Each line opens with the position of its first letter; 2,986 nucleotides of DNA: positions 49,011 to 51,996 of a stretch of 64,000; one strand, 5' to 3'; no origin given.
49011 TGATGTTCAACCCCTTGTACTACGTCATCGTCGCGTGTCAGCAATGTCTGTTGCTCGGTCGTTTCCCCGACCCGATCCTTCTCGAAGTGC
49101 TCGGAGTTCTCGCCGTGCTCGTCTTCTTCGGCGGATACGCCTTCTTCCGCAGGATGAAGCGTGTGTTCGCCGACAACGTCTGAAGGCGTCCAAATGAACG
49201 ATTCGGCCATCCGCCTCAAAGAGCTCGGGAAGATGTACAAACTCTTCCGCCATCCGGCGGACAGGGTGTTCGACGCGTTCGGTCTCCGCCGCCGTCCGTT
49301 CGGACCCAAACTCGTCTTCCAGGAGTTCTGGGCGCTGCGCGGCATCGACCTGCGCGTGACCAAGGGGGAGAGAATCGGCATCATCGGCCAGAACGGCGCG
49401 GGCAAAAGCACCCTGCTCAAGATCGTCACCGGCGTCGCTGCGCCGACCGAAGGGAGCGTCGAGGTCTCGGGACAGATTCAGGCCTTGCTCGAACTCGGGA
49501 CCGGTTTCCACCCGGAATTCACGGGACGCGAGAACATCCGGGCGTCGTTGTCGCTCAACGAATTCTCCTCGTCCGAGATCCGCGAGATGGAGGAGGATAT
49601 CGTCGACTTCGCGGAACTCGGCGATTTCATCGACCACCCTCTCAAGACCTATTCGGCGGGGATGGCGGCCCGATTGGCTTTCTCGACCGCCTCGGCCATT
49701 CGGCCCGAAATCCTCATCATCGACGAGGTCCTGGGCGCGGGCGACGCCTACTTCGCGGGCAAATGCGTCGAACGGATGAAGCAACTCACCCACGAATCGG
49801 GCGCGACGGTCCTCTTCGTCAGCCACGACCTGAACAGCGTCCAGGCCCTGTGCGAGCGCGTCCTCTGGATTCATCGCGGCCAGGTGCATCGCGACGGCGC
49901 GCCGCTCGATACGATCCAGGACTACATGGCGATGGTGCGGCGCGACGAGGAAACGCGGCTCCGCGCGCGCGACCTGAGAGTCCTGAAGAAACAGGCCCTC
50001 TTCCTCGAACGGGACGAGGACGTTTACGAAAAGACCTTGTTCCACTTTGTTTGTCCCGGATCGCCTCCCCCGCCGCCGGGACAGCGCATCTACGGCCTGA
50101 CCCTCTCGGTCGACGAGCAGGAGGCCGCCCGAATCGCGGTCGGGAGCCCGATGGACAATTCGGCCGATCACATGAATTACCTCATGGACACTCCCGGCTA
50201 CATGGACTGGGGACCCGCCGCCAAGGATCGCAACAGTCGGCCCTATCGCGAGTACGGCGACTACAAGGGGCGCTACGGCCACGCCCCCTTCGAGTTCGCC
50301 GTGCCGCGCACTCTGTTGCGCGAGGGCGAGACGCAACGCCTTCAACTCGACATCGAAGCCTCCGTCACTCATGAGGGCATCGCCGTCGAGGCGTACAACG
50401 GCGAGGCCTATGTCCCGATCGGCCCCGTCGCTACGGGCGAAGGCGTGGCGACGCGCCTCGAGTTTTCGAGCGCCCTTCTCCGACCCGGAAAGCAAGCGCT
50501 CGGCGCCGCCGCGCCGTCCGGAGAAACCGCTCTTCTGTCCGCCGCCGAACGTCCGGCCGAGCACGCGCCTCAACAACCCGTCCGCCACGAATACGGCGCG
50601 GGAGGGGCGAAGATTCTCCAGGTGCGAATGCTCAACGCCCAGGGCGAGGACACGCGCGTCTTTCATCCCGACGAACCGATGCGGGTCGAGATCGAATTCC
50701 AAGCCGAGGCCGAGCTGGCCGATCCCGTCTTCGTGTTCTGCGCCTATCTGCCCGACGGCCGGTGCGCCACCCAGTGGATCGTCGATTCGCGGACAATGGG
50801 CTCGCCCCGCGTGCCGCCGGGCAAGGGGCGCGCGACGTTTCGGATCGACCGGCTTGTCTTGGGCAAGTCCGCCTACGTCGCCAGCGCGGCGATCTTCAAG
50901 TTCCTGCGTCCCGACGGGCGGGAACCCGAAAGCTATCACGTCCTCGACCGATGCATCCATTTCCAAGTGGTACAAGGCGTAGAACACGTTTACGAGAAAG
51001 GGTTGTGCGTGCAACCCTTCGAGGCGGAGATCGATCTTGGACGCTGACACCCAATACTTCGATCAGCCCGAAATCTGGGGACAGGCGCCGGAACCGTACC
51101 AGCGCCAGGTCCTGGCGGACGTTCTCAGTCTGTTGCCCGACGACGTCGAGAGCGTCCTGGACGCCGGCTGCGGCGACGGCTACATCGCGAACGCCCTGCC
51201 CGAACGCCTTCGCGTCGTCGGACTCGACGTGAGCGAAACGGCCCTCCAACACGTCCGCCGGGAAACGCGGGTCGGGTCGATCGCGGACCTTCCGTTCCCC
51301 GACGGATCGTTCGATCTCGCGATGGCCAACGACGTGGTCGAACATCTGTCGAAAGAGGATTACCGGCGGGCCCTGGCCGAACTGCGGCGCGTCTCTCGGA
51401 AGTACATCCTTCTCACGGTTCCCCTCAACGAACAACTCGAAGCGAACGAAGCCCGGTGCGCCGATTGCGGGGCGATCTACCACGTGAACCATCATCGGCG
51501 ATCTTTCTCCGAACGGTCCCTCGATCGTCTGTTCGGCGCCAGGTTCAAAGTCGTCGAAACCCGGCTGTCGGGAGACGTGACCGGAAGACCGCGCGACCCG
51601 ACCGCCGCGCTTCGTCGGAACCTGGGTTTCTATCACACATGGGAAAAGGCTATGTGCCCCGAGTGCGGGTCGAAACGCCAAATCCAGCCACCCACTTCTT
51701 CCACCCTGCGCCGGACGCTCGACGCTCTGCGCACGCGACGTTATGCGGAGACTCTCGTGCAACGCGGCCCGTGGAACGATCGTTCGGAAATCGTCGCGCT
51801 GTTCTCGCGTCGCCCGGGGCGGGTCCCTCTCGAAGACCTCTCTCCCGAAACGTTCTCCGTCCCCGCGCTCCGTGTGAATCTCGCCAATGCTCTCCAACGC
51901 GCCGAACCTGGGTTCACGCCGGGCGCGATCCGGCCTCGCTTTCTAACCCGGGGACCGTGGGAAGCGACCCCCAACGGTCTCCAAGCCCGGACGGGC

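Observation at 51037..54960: Methyltransferase, coiled-coil ruler and GT4 glycosyltransferase fused in one 1307-aa protein, beside a Wzm/Wzt exporter with a carbohydrate-binding C-domain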

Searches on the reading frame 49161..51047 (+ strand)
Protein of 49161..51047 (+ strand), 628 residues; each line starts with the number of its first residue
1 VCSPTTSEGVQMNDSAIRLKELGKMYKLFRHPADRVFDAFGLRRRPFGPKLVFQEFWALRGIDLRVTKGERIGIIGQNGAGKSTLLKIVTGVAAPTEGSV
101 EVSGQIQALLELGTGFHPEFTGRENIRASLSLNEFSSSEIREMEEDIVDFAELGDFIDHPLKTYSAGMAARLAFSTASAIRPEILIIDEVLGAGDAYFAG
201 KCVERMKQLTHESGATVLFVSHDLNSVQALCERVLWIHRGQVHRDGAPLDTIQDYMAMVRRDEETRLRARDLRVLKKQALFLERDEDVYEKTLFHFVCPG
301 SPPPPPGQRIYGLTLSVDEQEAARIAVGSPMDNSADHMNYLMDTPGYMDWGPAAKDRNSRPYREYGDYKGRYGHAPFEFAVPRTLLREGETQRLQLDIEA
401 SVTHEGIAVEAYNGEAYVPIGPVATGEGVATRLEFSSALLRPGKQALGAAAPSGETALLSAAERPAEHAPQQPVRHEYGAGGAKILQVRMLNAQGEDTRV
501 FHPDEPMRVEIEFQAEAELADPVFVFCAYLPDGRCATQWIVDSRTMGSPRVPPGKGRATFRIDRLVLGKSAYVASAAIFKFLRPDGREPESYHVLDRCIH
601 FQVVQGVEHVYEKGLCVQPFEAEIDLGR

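Call 5: search_protein_families(library=pfam, proteins=[window:49161-51047:+], max_evalue=0.01)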
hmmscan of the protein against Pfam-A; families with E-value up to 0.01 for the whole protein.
window:49161-51047:+ (628 aa): 5 families
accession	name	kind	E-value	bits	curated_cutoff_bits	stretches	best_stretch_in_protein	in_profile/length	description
PF00005.33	ABC_tran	-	4.5e-20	73.1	25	1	59-190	1-135/137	ABC transporter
PF14524.12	Wzt_C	-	1.8e-15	57.6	30.4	1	476-606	3-132/143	Wzt C-terminal domain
PF13476.12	AAA_23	-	0.0034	18.5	27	0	73-92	23-42/201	AAA domain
PF13304.12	AAA_21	-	0.0074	16.8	27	0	73-94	3-24/304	AAA domain, putative AbiEii toxin, Type IV TA system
PF13555.12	AAA_29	-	0.0078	16.4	27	0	69-86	23-39/61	P-loop containing region of AAA domain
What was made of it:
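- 49194..51047 (+): wzt, the ATP-binding subunit (ORF opens at GTG 49161; ATG 49194 is the likely start). It has a nucleotide-binding domain, a conserved middle region of about 200 aa with no assignment, and a C-terminal Wzt_C carbohydrate-binding module (about 50586-50978). ABC_tran plus PF14524 Wzt_C, E 1.8e-15 (call 5).
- Checked: It has ABC_tran plus Wzt_C PF14524 at E 1.8e-15, 57.6 bits against a cut-off of 30.4 (call 5).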

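Call 6: search_protein_families(library=ncbifam, proteins=[window:49161-51047:+], max_evalue=0.01)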
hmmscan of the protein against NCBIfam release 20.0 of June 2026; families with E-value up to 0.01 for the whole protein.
window:49161-51047:+ (628 aa): 184 families (the best 25 are shown)
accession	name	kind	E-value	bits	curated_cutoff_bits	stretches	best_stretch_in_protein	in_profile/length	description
NF010065.0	PRK13545.1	equivalog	1.3e-56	192.4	538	1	17-265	5-244/549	teichoic acids export protein ATP-binding subunit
NF050108.1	galactan_ABC_ATP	equivalog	1.2e-52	178.5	400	1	58-257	44-242/244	galactan export ABC transporter ATP-binding subunit Wzt/RfbE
NF010066.0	PRK13546.1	equivalog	1.2e-51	175.7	320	1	15-260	3-239/264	teichoic acids export ABC transporter ATP-binding subunit TagH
TIGR01188.1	drrA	subfamily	1.5e-31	109.8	312.45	1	52-278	2-233/302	daunorubicin resistance ABC transporter, ATP-binding protein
TIGR01184.1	ntrCD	subfamily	2.1e-28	99.5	291.8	1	59-246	1-197/230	nitrate ABC transporter ATP-binding protein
TIGR04521.1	ECF_ATPase_2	equivalog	2.2e-27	95.9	330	2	136-258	116-239/279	energy-coupling factor transporter ATPase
TIGR04520.1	ECF_ATPase_1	equivalog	7.8e-26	91.1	315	2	133-258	106-230/269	energy-coupling factor transporter ATPase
TIGR02769.1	nickel_nikE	equivalog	3.1e-25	89.1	332.55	2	132-242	118-229/265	nickel import ATP-binding protein NikE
TIGR00968.1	3a0106s01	subfamily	1.6e-24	86.7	342.75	1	53-252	10-219/237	sulfate ABC transporter ATP-binding protein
NF040933.2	ABC_arch_GlcV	equivalog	1.9e-24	86.2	450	2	117-252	95-230/357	glucose ABC transporter ATP-binding protein GlcV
TIGR03005.1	ectoine_ehuA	equivalog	3.6e-24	85.4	345.4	2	136-252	119-235/252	ectoine/hydroxyectoine ABC transporter ATP-binding protein EhuA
NF006987.0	PRK09452.1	equivalog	3.8e-24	85.1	482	1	53-250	27-234/378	spermidine/putrescine ABC transporter ATP-binding protein PotA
NF010156.0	PRK13635.1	equivalog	8.9e-24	84.1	392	2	134-260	111-236/279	energy-coupling factor ABC transporter ATP-binding protein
TIGR03265.1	PhnT2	equivalog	1.1e-23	84.1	457.7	1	53-251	14-222/353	putative 2-aminoethylphosphonate ABC transporter ATP-binding protein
NF010060.0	PRK13537.1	equivalog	2.1e-23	82.7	521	1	59-297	31-275/314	nodulation factor ABC transporter ATP-binding protein NodI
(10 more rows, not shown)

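Call 64: search_solved_structures(query=window:49161-51044:+, max_evalue=0.001)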
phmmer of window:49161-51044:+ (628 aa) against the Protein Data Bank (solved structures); distinct sequences matched with E-value up to 0.001: 476 (the best 60 are shown).
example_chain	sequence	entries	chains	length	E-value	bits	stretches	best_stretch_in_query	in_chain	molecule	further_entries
8dku_A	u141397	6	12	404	1.7e-69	238.2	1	17-259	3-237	ABC transporter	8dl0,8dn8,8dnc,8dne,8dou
7k2t_A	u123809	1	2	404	4.5e-69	236.8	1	17-259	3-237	ABC transporter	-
6amx_A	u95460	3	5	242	2.1e-66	228.1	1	17-257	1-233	ABC transporter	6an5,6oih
6m96_A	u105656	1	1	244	2.9e-66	227.6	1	17-257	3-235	ABC transporter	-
6jbh_A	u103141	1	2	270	7.3e-58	199.8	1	16-278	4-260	TarH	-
7dd0_A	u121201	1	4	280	6.8e-50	173.5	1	20-283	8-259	Teichoic acids export ATP-binding protein TagH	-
9cfl_B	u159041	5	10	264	4.1e-46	161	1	16-260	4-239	Teichoic acids export ATP-binding protein TagH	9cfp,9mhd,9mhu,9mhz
9qfx_C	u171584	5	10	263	3.8e-44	154.5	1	57-271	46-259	ABC transporter ATP-binding protein | Probable o-antigen/lipopolysaccharide transport ATP-binding protein ABC transporter RfbE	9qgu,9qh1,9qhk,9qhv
9qhw_C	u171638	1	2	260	4.8e-44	154.2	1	57-269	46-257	ABC transporter ATP-binding protein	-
9qhj_C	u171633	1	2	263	9.7e-44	153.2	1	57-271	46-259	Probable o-antigen/lipopolysaccharide transport ATP-binding protein ABC transporter RfbE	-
9qhx_C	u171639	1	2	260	1.2e-43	152.8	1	57-269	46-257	ABC transporter ATP-binding protein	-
8tsi_A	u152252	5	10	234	4.3e-30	108.1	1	57-242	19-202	ABC transporter ATP-binding protein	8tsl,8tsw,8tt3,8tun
8tsh_A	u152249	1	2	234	1.1e-29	106.7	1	57-242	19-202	ABC transporter ATP-binding protein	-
8wd9_D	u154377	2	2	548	1.4e-26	96.5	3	155-244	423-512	Probable dipeptide-transport ATP-binding protein ABC transporter DppD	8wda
8wdb_D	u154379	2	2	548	8.7e-26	93.9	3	155-244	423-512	Probable dipeptide-transport ATP-binding protein ABC transporter DppD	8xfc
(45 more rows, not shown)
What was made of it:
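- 49194..51047 (+): The nucleotide-binding domain matches A. aeolicus Wzt 8dku/7k2t/6amx at E 2e-69 (call 64).
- Checked: Its nucleotide-binding domain matches Aquifex aeolicus Wzt at E 2e-69 (call 64).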

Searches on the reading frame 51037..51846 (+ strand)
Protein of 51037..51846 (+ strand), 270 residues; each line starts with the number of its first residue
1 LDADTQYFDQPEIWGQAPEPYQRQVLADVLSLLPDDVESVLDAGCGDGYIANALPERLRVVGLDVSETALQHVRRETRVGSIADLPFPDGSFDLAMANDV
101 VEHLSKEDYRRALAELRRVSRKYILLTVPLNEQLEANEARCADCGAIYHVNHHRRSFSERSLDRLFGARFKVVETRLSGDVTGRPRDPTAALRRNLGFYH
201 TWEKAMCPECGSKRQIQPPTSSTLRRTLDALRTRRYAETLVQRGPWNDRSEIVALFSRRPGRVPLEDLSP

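Call 23: search_solved_structures(query=window:51037-51846:+, max_evalue=0.01)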
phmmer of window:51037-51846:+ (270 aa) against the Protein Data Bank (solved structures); distinct sequences matched with E-value up to 0.01: 21.
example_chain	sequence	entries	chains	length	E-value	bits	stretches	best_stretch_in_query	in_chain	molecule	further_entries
2gs9_A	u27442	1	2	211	7.4e-06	28.7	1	31-134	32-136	Hypothetical protein TT1324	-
3l8d_A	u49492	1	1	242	9.4e-06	28.4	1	37-121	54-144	Methyltransferase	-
1p91_A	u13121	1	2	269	1.9e-05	27.4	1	19-94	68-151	Ribosomal RNA large subunit methyltransferase A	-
6uv6_A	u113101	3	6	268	2.2e-05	27.2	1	7-128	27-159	D-glucose O-methyltransferase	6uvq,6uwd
5wp5_A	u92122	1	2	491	3.5e-05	26.5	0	24-109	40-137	Phosphomethylethanolamine N-methyltransferase 2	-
8ys9_A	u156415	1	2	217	7.5e-05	25.4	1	15-123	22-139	Phosphatidylethanolamine N-methyltransferase/phosphatidyl-N-methylethanolamine N-methyltra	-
9w6x_A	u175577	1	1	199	0.00015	24.4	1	24-121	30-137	YtkW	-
6uak_A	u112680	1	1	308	0.00022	23.9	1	35-122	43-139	SAM dependent methyltransferase LahSB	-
24uw_A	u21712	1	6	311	0.0003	23.4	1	33-117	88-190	FPP-methyltransferase VbFPPMT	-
2avn_A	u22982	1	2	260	0.00056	22.5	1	39-120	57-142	ubiquinone/menaquinone biosynthesis methyltransferase-related protein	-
3bus_A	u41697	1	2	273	0.0006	22.4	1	36-121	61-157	Methyltransferase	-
3cc8_A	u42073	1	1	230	0.00074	22.1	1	21-105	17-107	Putative methyltransferase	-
3e8s_A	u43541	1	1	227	0.0017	21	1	27-100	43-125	Putative SAM Dependent Methyltransferase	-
1ve3_A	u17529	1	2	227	0.0019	20.8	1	39-134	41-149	hypothetical protein PH0226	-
1xxl_A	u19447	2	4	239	0.003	20.1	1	53-121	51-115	YcgJ protein | ycgJ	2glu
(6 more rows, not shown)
